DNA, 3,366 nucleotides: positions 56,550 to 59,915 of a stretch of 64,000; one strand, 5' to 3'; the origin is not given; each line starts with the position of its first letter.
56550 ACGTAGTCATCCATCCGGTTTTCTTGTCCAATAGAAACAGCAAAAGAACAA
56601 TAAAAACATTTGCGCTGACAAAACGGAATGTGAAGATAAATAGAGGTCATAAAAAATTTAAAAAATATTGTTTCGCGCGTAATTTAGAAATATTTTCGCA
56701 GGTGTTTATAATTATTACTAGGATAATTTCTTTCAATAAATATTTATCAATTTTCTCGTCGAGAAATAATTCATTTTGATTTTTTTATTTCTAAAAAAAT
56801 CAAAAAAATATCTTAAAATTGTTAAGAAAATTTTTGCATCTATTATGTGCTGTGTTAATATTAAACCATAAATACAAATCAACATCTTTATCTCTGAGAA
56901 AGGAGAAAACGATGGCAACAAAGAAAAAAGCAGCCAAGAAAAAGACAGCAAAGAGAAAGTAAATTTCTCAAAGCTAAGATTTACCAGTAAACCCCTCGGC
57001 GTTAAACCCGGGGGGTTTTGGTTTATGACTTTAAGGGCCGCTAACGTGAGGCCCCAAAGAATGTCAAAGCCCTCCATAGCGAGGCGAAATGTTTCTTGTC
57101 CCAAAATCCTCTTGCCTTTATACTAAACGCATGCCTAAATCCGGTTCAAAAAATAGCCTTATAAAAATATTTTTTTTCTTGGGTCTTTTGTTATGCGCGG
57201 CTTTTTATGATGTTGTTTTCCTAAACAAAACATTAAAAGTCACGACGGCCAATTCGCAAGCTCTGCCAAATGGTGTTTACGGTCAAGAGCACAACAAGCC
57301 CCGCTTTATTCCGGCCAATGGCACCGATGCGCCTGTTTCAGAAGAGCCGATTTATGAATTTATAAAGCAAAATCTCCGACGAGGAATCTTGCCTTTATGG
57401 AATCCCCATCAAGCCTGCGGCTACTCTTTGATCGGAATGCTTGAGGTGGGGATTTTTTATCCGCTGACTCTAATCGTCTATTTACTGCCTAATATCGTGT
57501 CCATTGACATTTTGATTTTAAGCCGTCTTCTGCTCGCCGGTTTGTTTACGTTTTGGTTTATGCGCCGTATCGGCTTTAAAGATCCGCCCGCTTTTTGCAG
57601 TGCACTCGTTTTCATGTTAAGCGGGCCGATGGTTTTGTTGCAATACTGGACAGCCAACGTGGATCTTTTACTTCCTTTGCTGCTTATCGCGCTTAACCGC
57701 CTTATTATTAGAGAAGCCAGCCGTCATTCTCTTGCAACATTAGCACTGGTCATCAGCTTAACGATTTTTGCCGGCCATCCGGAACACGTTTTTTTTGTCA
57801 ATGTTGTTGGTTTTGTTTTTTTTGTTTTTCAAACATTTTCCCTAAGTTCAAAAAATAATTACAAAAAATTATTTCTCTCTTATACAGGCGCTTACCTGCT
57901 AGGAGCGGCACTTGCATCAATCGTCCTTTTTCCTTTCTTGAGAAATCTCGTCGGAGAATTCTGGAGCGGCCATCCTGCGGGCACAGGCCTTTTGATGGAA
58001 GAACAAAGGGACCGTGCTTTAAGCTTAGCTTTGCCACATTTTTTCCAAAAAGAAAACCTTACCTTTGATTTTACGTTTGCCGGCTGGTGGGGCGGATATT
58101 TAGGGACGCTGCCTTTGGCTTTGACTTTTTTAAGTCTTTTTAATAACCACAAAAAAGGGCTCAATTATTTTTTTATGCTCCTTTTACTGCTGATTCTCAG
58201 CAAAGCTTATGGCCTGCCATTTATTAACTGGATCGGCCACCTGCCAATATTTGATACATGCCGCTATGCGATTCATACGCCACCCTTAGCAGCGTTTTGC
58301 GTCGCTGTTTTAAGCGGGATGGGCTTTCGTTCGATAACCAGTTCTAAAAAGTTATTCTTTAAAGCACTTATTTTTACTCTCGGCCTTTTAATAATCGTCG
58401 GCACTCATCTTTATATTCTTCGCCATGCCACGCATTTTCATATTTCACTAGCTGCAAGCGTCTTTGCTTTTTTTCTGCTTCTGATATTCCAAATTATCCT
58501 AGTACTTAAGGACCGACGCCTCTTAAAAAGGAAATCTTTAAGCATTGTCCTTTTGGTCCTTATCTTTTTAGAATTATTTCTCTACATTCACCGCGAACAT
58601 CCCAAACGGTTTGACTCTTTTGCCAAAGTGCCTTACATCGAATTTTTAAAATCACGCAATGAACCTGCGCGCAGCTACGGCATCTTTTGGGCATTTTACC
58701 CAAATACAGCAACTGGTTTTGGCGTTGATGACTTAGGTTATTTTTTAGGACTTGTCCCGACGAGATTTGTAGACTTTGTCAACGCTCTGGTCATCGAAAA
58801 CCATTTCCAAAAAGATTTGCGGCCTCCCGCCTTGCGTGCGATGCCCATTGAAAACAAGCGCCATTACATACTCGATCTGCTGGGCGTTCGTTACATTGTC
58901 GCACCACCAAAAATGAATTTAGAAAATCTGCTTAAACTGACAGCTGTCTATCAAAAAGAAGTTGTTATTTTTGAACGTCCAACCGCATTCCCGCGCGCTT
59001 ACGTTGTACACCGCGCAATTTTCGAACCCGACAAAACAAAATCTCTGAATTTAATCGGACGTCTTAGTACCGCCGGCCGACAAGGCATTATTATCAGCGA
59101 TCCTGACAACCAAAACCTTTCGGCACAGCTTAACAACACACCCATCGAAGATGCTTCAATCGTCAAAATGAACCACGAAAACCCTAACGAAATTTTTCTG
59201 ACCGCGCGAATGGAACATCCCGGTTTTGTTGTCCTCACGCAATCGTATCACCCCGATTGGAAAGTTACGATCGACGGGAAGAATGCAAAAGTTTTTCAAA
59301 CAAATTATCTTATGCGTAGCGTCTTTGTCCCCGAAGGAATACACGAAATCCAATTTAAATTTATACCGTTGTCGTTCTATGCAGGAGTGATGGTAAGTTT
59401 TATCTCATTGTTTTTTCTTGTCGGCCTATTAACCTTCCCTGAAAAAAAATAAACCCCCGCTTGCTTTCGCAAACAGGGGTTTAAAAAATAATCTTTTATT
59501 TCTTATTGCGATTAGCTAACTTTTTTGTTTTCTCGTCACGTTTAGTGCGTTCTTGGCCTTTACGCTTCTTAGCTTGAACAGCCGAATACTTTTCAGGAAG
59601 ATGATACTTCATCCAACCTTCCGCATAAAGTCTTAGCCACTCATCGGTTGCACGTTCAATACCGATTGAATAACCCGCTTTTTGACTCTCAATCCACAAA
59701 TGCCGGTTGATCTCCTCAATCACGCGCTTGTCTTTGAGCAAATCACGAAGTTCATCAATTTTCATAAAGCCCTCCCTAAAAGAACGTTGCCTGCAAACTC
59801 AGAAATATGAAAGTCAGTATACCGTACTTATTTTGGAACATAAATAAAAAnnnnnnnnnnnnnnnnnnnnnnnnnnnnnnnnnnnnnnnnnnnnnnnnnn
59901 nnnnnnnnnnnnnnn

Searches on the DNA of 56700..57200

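Call 65: search_rna_families(source=window, start=56700, end=57200, threshold=evalue, max_evalue=1)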
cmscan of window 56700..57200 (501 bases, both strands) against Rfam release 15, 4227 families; matches with E-value up to 1: 3.
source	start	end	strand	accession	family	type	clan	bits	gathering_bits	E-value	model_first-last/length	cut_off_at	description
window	56959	57033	+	RF02362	Yfr10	Gene; sRNA;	-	24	43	0.28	1-78/78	no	Cyanobacterial functional RNA 10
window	56952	57027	+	RF01772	rnk_pseudo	Cis-reg; leader;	-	20.6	55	0.41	1-108/108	no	Pseudomonas rnk leader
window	56876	57023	+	RF00514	His_leader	Cis-reg; leader;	-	20.2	49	0.54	1-126/126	no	Histidine operon leader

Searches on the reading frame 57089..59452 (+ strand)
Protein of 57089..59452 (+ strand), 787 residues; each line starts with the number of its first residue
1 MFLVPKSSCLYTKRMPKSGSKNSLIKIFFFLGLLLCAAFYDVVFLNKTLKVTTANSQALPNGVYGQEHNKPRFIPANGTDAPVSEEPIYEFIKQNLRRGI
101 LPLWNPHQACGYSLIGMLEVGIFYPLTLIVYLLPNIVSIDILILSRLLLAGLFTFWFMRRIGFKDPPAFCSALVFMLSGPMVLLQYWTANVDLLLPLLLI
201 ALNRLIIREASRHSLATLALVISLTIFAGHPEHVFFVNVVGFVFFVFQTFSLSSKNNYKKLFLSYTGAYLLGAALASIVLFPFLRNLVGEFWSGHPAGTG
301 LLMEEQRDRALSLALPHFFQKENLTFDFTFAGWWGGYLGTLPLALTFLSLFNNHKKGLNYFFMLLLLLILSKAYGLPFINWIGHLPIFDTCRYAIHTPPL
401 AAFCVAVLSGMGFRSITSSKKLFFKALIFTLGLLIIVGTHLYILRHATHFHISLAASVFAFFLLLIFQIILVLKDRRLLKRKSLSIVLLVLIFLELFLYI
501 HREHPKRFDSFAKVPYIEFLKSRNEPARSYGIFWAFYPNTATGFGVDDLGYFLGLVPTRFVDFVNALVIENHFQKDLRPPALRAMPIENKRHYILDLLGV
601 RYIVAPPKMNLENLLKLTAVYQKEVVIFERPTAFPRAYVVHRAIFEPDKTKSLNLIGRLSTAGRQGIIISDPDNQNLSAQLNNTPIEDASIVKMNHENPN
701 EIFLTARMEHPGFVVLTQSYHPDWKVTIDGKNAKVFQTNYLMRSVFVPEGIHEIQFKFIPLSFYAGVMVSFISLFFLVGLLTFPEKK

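Call 7: search_protein_families(library=pfam, proteins=[window:57089-59452:+])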
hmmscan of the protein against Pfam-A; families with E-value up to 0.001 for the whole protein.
window:57089-59452:+ (787 aa): 1 family
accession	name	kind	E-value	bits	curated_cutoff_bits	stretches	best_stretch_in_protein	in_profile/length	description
PF09586.16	YfhO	-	6.9e-20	71.5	28.5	2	693-770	757-835/835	Bacterial membrane protein YfhO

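Call 9: find_homologous_proteins(query=window:57131-59452:+, max_evalue=1e-20)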
Query window:57131-59452:+ (773 aa): 181 proteins with E <= 1e-20 among 8000 candidates; the best 120 are listed.
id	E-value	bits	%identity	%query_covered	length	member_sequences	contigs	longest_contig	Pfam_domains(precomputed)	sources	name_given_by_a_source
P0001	0.0e+0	1648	94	100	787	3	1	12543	PF09586.17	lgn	-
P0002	0.0e+0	1627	93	100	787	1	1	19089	PF09586.17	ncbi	-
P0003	0.0e+0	1576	90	100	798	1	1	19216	PF09586.17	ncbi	-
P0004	0.0e+0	1324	76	96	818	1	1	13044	PF09586.17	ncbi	-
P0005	0.0e+0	1288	74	97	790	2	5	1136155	PF09586.17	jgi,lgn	jgi:hypothetical protein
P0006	0.0e+0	1285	74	99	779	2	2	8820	PF09586.17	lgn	-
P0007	0.0e+0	1280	74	98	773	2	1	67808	PF09586.17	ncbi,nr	ncbi:MAG: YfhO family protein [Candidatus Omnitrophica bacterium]|nr:YfhO family protein [Candidatus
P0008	0.0e+0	1264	73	98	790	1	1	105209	PF09586.17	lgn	-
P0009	0.0e+0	1234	70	100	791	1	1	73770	PF09586.17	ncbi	-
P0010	0.0e+0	1209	70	94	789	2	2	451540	PF09586.17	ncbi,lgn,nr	ncbi:MAG: YfhO family protein [Candidatus Omnitrophica bacterium]|nr:YfhO family protein [Candidatus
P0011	0.0e+0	1187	68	97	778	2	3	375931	PF09586.17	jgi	jgi:hypothetical protein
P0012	0.0e+0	1174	68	99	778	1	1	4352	PF09586.17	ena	-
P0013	0.0e+0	1165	67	98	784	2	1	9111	PF09586.17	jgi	-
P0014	0.0e+0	1161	68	95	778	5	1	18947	PF09586.17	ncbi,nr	ncbi:MAG: YfhO family protein [Candidatus Omnitrophica bacterium]|nr:YfhO family protein [Candidatus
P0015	0.0e+0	1154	67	97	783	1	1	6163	PF09586.17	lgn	-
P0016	0.0e+0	1143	64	100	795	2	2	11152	PF09586.17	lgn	-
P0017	0.0e+0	1128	66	97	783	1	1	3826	PF09586.17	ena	-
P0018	0.0e+0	1123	65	97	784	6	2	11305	PF09586.17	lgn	-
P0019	0.0e+0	1080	64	97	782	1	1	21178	PF09586.17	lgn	-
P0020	0.0e+0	1066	62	97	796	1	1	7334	PF09586.17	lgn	-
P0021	0.0e+0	1059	61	98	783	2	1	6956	PF09586.17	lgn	-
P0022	1.7e-298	1011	59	97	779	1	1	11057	PF09586.17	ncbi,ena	-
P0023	3.1e-297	1006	59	95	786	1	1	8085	PF09586.17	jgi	-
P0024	2.5e-291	987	57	96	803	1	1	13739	PF09586.17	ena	-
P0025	8.1e-291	985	57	100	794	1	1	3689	PF09586.17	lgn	-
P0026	1.2e-289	981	59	96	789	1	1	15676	PF09586.17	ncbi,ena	-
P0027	1.6e-288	978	58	94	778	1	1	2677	PF09586.17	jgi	jgi:hypothetical protein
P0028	1.2e-287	975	58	96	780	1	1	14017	PF09586.17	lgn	-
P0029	2.9e-285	967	58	97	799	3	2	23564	PF09586.17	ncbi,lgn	-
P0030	1.0e-284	965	58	97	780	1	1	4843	PF09586.17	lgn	-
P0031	2.1e-281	954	55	100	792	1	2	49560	PF09586.17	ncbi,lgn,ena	-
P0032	7.3e-281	952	57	95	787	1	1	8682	PF09586.17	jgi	-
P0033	1.2e-279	948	56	96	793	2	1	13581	PF09586.17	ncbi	-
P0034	2.9e-279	947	56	98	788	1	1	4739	PF09586.17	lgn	-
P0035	6.0e-278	943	56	96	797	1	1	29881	PF09586.17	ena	-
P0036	7.1e-276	936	55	97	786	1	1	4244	PF09586.17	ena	-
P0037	2.5e-274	931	57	95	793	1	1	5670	PF09586.17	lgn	-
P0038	3.1e-274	930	54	97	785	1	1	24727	PF09586.17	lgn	-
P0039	2.3e-273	927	55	98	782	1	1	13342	PF09586.17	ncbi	-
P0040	9.9e-273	925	56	97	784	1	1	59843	PF09586.17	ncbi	-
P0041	5.4e-272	923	54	95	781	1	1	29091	PF09586.17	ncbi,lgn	-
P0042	3.7e-271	920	54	98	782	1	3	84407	PF09586.17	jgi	-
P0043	2.0e-270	918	54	97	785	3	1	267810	PF09586.17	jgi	-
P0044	4.2e-270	917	55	99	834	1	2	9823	PF09586.17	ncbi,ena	-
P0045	9.8e-270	915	55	97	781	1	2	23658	PF09586.17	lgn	-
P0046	1.8e-269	915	55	95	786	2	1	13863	PF09586.17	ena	-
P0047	2.3e-269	914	55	100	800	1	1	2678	PF09586.17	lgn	-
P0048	1.5e-268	912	56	95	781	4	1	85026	PF09586.17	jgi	-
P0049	3.8e-267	907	53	97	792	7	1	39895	PF09586.17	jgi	jgi:hypothetical protein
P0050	7.7e-267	906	53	97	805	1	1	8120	PF09586.17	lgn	-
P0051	8.3e-266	902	53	97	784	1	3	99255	PF09586.17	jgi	-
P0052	5.6e-265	900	54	95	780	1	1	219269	PF09586.17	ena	-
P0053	3.3e-264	897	53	97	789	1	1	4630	PF09586.17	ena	-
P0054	1.3e-263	895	52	98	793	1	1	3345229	PF09586.17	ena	-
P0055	1.7e-262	892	52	96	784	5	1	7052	PF09586.17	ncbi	-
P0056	4.2e-262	890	54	98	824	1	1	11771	PF09586.17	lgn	-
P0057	7.6e-262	889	55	95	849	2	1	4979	PF09586.17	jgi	-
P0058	1.5e-261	888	52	99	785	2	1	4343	PF09586.17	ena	-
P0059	1.6e-261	888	55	96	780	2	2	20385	PF09586.17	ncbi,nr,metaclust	ncbi:MAG: hypothetical protein A2787_02280 [Omnitrophica WOR_2 bacterium RIFCSPHIGHO2_01_FULL_48_9]|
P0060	3.5e-261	887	53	97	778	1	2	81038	PF09586.17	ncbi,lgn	ncbi:MAG: YfhO family protein [Candidatus Omnitrophota bacterium]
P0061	4.8e-260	883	54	96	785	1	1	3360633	PF09586.17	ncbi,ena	-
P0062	5.3e-260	883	53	98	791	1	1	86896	PF09586.17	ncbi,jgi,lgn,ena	ncbi:MAG: YfhO family protein [Candidatus Omnitrophota bacterium]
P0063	1.5e-259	882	53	95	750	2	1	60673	PF09586.17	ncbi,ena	-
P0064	2.1e-259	881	53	95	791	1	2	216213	PF09586.17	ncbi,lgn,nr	ncbi:MAG: YfhO family protein [Candidatus Omnitrophota bacterium]|nr:YfhO family protein [Candidatus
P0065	8.0e-259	879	53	97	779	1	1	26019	PF09586.17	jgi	-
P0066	8.2e-259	879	53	96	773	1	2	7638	PF09586.17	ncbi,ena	-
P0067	1.2e-258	879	54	97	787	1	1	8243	PF09586.17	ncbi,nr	ncbi:MAG TPA: YfhO family protein [Candidatus Bathyarchaeia archaeon]|nr:YfhO family protein [Candid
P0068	3.1e-258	877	52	98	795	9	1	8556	PF09586.17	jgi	-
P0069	2.6e-257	874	53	97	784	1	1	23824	PF09586.17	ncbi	-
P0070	4.5e-257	874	51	100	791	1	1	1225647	PF09586.17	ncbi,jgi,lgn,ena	ncbi:MAG: YfhO family protein [Candidatus Omnitrophota bacterium]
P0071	8.4e-255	866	51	95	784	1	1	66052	PF09586.17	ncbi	-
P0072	3.2e-254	864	52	97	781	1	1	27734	PF09586.17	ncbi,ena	-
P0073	5.6e-254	863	53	96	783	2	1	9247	PF09586.17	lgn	-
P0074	2.2e-253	861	52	97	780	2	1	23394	PF09586.17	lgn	-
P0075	4.1e-253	861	52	95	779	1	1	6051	PF09586.17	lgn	-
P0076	4.1e-253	860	52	96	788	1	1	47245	PF09586.17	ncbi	-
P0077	1.8e-251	855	53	98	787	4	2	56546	PF09586.17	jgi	-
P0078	1.2e-250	852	52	94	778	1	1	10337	PF09586.17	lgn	-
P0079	4.5e-249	847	49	96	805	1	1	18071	PF09586.17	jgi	-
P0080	1.0e-248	846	50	98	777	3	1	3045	PF09586.17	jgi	-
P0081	1.2e-247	842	52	96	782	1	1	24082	PF09586.17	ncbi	ncbi:MAG: YfhO family protein [Candidatus Omnitrophota bacterium]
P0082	3.5e-246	838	50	97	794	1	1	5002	PF09586.17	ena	-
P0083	8.5e-246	836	48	100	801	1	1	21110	PF09586.17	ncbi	ncbi:MAG: YfhO family protein [Candidatus Omnitrophota bacterium]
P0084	1.5e-245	835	52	95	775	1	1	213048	PF09586.17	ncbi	-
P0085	2.7e-245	835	51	98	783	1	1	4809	PF09586.17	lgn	-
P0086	1.4e-242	826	50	98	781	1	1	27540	PF09586.17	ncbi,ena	-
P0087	1.5e-242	826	48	97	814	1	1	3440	PF09586.17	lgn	-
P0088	1.4e-241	822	49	100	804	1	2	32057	PF09586.17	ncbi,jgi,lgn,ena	-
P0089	4.2e-241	821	51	97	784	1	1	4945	PF09586.17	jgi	-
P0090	6.8e-241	820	48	96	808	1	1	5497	PF09586.17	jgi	-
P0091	2.5e-240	818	48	97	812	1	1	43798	PF09586.17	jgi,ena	-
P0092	3.7e-239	814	50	99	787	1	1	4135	PF09586.17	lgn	-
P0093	1.9e-238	812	50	98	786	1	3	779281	PF09586.17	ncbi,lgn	-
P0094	2.2e-237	809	49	98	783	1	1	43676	PF09586.17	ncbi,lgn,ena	-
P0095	4.6e-237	807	46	97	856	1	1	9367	PF09586.17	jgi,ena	-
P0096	7.7e-237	807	50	95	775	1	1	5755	PF09586.17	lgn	-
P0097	2.5e-236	805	50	97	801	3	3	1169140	PF09586.17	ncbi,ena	-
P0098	4.3e-235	801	47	97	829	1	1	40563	PF09586.17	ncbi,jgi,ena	-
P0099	9.8e-233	793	49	96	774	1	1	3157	PF09586.17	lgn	-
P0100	5.4e-232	791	48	96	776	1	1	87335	PF09586.17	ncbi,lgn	-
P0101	7.1e-225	767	53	85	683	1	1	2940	PF09586.17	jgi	jgi:uncharacterized membrane protein YfhO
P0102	1.4e-224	766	46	99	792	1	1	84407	PF09586.17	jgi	-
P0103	1.3e-223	763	46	100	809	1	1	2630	PF09586.17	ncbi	-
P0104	3.5e-218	745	47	94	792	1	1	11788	PF09586.17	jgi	-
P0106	3.5e-214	732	46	95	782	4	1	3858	PF09586.17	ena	-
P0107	8.6e-214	730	47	95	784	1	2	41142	PF09586.17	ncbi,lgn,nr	ncbi:MAG: YfhO family protein [Candidatus Omnitrophota bacterium]|nr:YfhO family protein [Candidatus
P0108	9.3e-210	717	45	95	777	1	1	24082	PF09586.17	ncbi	ncbi:MAG: YfhO family protein [Candidatus Omnitrophota bacterium]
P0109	2.0e-209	716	44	100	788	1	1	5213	PF09586.17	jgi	jgi:hypothetical protein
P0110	5.9e-209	714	54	76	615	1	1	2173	PF09586.17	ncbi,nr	ncbi:MAG TPA: YfhO family protein, partial [Candidatus Omnitrophota bacterium]|nr:YfhO family protei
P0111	6.3e-208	711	54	78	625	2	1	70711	PF09586.17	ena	-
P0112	1.4e-207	710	45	97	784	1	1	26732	PF09586.17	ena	-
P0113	1.7e-204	700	45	96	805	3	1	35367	PF09586.17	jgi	-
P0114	1.3e-197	677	45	97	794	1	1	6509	PF09586.17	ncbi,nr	ncbi:MAG TPA: hypothetical protein VLJ10_04170 [Candidatus Bathyarchaeia archaeon]|nr:hypothetical p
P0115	1.0e-195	671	43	97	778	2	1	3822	PF09586.17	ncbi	-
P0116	1.9e-194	667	43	98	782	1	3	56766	PF09586.17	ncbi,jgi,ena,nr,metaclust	ncbi:MAG: hypothetical protein A2Z88_00715 [Omnitrophica WOR_2 bacterium GWA2_47_8]|nr:MAG: hypothet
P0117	1.9e-193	663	43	100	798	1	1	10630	PF09586.17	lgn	-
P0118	5.6e-193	662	44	96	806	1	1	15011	PF09586.17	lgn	-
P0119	1.4e-192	660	43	96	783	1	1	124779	PF09586.17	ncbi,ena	-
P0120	4.5e-192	659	43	98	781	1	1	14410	PF09586.17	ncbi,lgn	-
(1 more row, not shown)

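Call 10: find_related_loci(query=window:57131-59452:+, collection=genome_contigs, flank=4000)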
Query window:57131-59452:+ (773 aa) in genome_contigs; peptide patterns used: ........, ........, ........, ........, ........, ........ (x = any residue, [..] = any of these).
71 stretches matched a pattern; 12 encode a relative of the query (tblastn E <= 1e-3); 11 distinct loci.
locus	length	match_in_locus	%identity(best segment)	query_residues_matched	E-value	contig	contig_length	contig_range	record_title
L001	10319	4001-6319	90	1-773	0e+0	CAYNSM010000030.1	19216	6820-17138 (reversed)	MAG TPA_asm: uncultured Planctomycetales bacterium isolate SRP278252_co1_54 genome assembly, contig: NODE_4801_length_19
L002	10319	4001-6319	93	1-773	0e+0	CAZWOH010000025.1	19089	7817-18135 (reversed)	MAG TPA_asm: uncultured Planctomycetales bacterium isolate binchicken_co346_31 genome assembly, contig: NODE_645_length_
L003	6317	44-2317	78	7-764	0e+0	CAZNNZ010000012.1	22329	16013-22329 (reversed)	MAG TPA_asm: uncultured Planctomycetales bacterium isolate SRP278252_co2_854 genome assembly, contig: NODE_4659_length_2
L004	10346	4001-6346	70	1-773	0e+0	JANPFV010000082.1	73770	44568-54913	MAG: Candidatus Omnitrophota bacterium isolate VAR_69_metabat_93 VAR_69_k141_261931, whole genome shotgun sequence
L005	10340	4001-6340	74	1-772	0e+0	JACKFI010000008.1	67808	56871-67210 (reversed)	MAG: Candidatus Omnitrophota bacterium isolate HK-STAS-OMNI-1 HK-STAS-OMNI-1_8, whole genome shotgun sequence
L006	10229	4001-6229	68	24-759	0e+0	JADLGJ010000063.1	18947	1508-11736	MAG: Candidatus Omnitrophota bacterium isolate SJ432 c_000000787729, whole genome shotgun sequence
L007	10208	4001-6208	70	26-755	0e+0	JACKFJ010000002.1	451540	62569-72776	MAG: Candidatus Omnitrophota bacterium isolate HK-STAS-OMNI-2 HK-STAS-OMNI-2_2, whole genome shotgun sequence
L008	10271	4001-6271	63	24-773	0e+0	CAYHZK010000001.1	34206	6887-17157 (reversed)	MAG TPA_asm: uncultured Planctomycetales bacterium isolate ERP119705_co15_651 genome assembly, contig: NODE_960_length_3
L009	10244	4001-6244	53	17-756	0e+0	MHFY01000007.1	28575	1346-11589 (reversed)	MAG: Omnitrophica WOR_2 bacterium GWA2_47_8 gwa2_scaffold_11358, whole genome shotgun sequence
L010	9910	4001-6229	76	22-764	0e+0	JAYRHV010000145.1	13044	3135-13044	MAG: Candidatus Omnitrophota bacterium isolate SZ_szas25bin.37 k141_583838, whole genome shotgun sequence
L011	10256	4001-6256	50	17-766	0e+0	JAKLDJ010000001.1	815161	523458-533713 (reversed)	MAG: Candidatus Omnitrophota bacterium isolate RA.bin107 RA.bin107_1, whole genome shotgun sequence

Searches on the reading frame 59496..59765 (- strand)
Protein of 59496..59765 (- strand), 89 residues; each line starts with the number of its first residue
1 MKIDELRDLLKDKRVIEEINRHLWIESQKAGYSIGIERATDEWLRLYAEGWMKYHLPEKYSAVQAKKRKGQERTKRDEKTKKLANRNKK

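Call 42: search_protein_families(library=pfam, proteins=[window:59496-59765:-], max_evalue=10)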
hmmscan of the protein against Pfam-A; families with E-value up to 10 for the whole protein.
window:59496-59765:- (89 aa): 1 family
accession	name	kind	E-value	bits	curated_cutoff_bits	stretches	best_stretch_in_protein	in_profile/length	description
PF13224.11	DUF4032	-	0.011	16.1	23.8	1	5-45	120-160/163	Domain of unknown function (DUF4032)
